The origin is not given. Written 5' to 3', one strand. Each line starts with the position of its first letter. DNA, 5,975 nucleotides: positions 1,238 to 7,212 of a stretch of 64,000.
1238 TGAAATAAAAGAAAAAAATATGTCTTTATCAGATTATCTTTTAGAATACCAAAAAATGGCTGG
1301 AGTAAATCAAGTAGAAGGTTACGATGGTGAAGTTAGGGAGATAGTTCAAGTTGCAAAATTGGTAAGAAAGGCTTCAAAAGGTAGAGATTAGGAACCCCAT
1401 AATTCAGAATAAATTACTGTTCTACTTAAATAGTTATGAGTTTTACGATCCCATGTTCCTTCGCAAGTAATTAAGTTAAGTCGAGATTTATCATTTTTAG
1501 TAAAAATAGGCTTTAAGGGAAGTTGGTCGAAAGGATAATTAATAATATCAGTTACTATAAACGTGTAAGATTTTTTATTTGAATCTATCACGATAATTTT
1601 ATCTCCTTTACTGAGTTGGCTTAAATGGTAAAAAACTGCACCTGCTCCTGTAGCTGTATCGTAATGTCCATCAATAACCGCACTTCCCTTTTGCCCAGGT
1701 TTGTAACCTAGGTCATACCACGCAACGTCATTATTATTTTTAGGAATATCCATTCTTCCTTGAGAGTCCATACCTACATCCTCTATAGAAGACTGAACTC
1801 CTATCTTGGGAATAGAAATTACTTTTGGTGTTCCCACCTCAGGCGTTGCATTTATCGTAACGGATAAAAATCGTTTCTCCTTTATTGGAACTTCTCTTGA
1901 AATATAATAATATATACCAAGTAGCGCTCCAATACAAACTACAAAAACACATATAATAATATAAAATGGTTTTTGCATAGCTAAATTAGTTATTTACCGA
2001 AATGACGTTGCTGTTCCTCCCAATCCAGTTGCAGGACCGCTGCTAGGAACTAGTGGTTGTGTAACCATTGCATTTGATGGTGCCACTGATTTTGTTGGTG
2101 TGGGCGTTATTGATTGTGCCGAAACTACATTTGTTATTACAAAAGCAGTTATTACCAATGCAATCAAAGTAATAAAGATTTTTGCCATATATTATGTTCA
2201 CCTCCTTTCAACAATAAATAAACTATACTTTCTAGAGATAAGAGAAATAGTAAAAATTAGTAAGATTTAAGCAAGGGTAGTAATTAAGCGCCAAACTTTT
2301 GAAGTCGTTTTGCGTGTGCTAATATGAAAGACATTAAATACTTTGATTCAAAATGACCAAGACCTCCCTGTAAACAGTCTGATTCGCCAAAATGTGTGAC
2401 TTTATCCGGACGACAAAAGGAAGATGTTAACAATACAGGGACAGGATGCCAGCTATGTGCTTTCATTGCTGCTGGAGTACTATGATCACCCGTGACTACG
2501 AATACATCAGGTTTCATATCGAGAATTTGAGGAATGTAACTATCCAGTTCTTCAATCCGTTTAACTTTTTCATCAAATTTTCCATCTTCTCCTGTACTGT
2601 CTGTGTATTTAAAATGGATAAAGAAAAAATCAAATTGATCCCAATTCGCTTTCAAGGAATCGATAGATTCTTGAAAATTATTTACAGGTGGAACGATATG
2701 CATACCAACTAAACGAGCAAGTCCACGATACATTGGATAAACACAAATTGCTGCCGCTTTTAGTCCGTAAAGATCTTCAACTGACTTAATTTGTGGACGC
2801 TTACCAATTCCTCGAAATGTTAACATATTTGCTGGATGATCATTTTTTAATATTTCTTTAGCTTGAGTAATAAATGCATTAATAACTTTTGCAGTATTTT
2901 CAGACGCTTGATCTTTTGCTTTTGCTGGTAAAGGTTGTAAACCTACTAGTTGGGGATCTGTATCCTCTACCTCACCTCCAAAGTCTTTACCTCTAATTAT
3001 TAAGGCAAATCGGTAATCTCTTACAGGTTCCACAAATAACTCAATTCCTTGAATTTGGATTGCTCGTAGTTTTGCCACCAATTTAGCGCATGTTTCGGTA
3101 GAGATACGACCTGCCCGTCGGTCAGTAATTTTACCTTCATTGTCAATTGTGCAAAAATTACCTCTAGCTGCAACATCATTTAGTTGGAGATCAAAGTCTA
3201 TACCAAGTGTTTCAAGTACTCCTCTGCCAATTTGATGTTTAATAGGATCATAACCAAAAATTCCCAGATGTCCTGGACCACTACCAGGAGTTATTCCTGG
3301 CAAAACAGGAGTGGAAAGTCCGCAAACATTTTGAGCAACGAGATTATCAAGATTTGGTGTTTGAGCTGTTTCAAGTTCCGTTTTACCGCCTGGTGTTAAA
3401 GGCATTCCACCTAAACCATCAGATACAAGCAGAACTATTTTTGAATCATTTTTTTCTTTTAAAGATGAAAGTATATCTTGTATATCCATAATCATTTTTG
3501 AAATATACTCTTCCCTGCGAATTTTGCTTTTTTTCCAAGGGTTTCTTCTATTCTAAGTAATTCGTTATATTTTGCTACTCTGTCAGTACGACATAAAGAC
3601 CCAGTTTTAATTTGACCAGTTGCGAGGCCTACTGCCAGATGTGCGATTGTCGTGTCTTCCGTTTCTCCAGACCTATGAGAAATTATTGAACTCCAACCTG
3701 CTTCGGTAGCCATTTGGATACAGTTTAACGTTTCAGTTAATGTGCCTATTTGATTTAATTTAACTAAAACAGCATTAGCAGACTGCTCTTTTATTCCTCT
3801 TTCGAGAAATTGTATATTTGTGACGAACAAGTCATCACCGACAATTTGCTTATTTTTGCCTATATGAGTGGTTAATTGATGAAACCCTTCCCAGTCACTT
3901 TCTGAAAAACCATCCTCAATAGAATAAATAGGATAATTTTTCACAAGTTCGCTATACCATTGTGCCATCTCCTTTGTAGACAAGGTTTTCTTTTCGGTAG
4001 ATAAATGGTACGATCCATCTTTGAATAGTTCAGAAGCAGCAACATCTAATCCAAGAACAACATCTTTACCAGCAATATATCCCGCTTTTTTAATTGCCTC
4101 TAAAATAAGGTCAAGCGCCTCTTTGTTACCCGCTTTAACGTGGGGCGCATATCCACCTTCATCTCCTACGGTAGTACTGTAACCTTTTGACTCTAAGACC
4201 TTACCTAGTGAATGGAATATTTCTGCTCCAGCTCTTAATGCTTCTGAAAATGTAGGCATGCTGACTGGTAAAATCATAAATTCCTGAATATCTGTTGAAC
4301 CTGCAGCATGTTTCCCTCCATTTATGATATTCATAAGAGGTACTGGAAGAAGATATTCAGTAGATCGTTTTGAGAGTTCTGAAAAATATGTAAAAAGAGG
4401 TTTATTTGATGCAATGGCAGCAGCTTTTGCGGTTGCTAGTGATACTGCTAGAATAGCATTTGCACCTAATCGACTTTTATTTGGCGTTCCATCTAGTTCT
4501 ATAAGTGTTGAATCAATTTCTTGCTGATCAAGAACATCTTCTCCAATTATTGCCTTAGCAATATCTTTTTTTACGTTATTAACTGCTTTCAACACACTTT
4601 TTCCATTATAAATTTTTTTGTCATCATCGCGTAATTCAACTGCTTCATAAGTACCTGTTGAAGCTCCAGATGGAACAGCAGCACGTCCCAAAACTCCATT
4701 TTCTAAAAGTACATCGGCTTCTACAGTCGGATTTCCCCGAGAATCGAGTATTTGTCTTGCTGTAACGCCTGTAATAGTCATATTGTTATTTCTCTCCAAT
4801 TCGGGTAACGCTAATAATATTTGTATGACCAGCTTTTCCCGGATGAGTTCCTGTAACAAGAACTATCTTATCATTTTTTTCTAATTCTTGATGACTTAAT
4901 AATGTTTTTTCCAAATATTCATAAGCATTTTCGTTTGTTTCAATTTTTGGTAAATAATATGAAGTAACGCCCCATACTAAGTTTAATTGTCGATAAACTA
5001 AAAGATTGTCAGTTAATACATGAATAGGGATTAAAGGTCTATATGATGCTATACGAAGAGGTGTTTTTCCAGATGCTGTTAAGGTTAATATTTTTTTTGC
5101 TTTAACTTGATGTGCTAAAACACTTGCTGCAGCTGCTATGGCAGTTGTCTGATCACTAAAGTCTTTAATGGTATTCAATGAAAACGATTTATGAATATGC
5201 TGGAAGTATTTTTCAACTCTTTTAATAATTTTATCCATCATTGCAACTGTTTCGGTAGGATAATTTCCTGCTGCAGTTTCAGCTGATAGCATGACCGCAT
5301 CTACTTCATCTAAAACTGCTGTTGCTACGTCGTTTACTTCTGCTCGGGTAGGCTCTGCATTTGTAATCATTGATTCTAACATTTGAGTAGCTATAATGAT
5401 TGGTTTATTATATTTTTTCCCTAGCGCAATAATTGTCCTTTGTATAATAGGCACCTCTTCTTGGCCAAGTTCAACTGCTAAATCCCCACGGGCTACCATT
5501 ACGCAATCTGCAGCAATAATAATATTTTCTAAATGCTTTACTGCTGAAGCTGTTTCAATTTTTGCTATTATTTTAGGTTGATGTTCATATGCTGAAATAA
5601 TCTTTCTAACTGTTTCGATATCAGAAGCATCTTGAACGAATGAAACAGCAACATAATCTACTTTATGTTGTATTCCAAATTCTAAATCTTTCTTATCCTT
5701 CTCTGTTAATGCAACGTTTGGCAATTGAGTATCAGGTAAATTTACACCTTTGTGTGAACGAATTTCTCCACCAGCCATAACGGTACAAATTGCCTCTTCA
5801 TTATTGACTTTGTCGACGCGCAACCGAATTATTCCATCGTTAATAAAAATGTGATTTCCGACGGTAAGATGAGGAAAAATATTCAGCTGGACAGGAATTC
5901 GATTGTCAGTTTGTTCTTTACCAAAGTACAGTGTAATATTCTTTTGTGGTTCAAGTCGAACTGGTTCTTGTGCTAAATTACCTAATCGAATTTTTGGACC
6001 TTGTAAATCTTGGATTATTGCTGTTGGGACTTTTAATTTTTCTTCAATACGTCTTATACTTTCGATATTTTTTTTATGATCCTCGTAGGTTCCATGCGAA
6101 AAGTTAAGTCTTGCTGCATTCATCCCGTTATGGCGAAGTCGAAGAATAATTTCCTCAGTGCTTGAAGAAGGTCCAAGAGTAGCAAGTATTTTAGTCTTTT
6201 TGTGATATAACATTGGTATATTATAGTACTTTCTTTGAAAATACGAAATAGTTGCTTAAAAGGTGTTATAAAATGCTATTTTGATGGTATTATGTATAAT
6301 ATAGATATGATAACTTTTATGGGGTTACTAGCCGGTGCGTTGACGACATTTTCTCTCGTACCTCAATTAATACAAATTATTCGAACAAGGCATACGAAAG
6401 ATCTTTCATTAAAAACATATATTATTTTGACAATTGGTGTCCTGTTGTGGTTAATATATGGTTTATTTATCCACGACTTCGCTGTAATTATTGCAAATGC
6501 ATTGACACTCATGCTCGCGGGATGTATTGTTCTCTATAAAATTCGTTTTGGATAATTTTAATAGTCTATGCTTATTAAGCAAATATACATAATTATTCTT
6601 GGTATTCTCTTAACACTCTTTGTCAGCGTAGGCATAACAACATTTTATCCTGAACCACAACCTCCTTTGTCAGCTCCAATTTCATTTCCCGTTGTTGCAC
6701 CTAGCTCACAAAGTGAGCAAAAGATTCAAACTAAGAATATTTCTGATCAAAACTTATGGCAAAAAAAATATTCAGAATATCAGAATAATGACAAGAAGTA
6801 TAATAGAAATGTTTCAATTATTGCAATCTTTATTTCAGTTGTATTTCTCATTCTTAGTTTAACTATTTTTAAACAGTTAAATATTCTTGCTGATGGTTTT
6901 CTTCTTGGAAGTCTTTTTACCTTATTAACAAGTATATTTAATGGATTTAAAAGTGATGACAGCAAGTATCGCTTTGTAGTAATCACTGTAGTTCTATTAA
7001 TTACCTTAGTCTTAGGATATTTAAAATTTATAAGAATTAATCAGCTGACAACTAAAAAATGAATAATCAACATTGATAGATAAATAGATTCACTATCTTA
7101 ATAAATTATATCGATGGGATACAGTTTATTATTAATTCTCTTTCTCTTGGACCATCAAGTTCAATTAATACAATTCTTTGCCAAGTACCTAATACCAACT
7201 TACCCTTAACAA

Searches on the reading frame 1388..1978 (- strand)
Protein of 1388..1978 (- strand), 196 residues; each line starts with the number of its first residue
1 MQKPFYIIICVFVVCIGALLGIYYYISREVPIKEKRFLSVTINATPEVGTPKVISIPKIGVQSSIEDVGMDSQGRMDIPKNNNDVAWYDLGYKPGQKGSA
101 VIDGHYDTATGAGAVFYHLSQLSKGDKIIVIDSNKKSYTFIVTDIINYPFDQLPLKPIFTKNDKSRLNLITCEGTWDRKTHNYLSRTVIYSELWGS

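Call 43: search_protein_families(library=pfam, proteins=[window:1388-1978:-], max_evalue=0.1)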
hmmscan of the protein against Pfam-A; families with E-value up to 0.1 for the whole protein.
window:1388-1978:- (196 aa): 1 family
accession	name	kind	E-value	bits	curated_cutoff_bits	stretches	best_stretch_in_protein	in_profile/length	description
PF04203.18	Sortase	-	4.6e-21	75.3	26.6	1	54-193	1-124/125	Sortase domain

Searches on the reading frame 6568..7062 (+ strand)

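Call 43: search_protein_families(library=pfam, proteins=[window:6568-7062:+], max_evalue=0.1)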
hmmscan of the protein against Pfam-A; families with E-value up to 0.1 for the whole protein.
window:6568-7062:+ (164 aa): 4 families
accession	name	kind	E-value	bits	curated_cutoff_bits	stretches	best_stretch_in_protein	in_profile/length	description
PF14897.12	EpsG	-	0.001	18.7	30.1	1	60-157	191-289/326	EpsG family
PF07695.17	7TMR-DISM_7TM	-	0.0048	17.3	29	1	77-160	95-182/205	7TM diverse intracellular signalling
PF04080.19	Per1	-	0.0099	16.1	25.3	1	57-157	75-169/257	Per1-like family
PF20185.3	DUF6548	-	0.041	14.2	27.3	1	49-100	110-161/164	Family of unknown function (DUF6548)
